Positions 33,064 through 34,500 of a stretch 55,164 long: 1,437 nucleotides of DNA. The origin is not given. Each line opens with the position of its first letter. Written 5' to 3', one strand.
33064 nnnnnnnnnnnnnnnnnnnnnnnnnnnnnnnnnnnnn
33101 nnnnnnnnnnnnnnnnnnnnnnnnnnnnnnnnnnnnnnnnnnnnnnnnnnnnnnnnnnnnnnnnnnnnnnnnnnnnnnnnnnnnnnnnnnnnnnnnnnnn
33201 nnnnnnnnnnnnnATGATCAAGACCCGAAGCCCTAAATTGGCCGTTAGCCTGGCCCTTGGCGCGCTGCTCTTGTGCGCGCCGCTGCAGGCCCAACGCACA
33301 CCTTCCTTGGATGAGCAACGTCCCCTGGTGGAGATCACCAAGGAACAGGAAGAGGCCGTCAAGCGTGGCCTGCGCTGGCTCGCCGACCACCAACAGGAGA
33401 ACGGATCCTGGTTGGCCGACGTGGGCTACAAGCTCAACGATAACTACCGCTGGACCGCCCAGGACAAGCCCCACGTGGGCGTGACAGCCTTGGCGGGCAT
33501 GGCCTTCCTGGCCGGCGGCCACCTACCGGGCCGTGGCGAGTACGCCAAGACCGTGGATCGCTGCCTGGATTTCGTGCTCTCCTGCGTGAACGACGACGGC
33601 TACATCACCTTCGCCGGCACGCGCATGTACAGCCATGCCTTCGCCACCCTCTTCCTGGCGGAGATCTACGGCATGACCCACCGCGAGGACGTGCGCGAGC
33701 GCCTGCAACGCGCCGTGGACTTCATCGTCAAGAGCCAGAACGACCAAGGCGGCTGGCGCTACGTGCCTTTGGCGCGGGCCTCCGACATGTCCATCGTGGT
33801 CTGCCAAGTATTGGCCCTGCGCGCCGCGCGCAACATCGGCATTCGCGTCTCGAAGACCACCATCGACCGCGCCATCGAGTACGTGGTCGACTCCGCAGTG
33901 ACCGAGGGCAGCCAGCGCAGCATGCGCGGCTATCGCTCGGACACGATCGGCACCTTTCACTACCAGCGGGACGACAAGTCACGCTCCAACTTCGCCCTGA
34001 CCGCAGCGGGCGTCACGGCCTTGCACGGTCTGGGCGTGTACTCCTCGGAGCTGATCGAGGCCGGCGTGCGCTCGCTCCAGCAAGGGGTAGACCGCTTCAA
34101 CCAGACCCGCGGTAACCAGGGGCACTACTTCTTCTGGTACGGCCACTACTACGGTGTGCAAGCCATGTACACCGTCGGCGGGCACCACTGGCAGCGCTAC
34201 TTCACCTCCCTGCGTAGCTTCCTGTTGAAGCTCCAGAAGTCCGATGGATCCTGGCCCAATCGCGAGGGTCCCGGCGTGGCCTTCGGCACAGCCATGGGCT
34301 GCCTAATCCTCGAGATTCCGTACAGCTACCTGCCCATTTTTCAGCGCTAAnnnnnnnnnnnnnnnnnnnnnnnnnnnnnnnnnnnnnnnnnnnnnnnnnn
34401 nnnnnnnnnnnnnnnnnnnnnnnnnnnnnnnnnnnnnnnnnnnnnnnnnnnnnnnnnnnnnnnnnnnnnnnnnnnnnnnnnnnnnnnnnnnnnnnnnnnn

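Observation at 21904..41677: Expanded MoxR-DUF58-VWA (Bat-like) supercluster: 11 co-directional, translationally coupled genes encoding a putative envelope machine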

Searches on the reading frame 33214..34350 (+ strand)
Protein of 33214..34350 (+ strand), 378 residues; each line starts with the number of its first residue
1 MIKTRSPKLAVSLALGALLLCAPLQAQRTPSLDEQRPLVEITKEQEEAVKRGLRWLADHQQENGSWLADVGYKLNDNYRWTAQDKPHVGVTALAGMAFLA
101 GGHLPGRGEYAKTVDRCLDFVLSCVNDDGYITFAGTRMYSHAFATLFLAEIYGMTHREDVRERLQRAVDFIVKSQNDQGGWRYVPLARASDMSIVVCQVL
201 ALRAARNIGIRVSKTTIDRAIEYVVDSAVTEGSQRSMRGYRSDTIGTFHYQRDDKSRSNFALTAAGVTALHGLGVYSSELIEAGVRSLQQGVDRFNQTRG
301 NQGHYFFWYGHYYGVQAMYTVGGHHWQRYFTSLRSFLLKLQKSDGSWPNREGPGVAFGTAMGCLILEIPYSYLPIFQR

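Call 4: search_protein_families(library=pfam, proteins=[window:33214-34350:+], max_evalue=0.01)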
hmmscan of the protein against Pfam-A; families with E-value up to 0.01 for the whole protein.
window:33214-34350:+ (378 aa): 5 families
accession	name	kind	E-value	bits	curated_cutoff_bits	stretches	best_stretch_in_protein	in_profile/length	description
PF13243.12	SQHop_cyclase_C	-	1.2e-11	44.7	26.1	2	43-129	203-282/319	Squalene-hopene cyclase C-terminal domain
PF00432.27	Prenyltrans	-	8.7e-07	29.1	26.5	1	72-228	15-209/304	Prenyltransferase alpha-alpha toroid domain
PF09492.16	Pec_lyase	-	1.3e-06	28.3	22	1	146-184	46-84/292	Pectic acid lyase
PF13249.12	SQHop_cyclase_N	-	3.9e-06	26.7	26.2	0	157-226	40-105/291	Squalene-hopene cyclase N-terminal domain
PF07678.20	TED_complement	-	0.0029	17.2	22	0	44-103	111-167/312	A-macroglobulin TED domain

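Call 5: search_protein_families(library=ncbifam, proteins=[window:33214-34350:+], max_evalue=0.01)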
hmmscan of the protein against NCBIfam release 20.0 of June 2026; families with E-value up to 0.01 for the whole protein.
window:33214-34350:+ (378 aa): 5 families
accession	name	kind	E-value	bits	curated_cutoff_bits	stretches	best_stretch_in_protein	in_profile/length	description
NF053823.1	SCO2321_fam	equivalog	3.2e-12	46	300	1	159-279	116-229/405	SCO2321 family membrane protein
TIGR01787.1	squalene_cyclas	subfamily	5.3e-11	41.9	322.7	2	113-232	460-585/622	squalene/oxidosqualene cyclases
TIGR03463.1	osq_cycl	subfamily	3.6e-10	38.8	851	1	38-67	574-603/634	2,3-oxidosqualene cyclase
TIGR01507.1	hopene_cyclase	equivalog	5.2e-10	38.3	431.1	1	107-228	14-127/640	squalene--hopene cyclase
TIGR02474.1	pec_lyase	equivalog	4.4e-05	23.2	189.8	0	147-184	53-90/295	pectate lyase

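Call 82: search_protein_families(library=padloc, proteins=[window:33214-34350:+], max_evalue=0.001)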
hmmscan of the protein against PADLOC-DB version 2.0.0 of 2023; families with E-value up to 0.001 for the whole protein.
window:33214-34350:+ (378 aa): 0 families

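Call 84: search_solved_structures(query=window:33214-34350:+, max_evalue=0.01)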
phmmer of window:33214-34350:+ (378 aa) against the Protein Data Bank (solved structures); distinct sequences matched with E-value up to 0.01: 12.
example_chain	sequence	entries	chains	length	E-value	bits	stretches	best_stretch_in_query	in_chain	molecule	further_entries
2sqc_A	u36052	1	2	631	2.3e-09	39.8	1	109-234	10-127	SQUALENE-HOPENE CYCLASE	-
3sqc_A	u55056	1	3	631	3.1e-09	39.4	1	109-234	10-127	SQUALENE--HOPENE CYCLASE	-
1gsz_A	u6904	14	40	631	4.8e-09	38.8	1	109-234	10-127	SQUALENE--HOPENE CYCLASE | SQUALENE-HOPENE CYCLASE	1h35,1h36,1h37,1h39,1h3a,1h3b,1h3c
8j5z_A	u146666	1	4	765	8.8e-06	28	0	142-182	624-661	Terpene cyclase/mutase family member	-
8zg0_A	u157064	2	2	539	0.00017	23.8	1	91-237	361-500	Squalene cyclase C-terminal domain-containing protein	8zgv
7xqz_A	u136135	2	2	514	0.00018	23.7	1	90-237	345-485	SQHop_cyclase_C domain-containing protein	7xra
7xr7_A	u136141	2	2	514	0.00019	23.6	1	91-237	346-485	SQHop_cyclase_C domain-containing protein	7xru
7xq4_A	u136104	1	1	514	0.00019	23.6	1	91-237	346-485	SQHop_cyclase_C domain-containing protein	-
8zg5_A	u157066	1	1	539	0.0002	23.5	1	91-237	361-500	Squalene cyclase C-terminal domain-containing protein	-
8zg1_A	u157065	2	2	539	0.00021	23.5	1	91-237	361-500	Squalene cyclase C-terminal domain-containing protein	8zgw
7xkx_A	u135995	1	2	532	0.0047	19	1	106-227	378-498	SQHop_cyclase_C domain-containing protein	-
6ij1_A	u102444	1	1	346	0.0056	18.8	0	111-188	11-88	Prenylcyclase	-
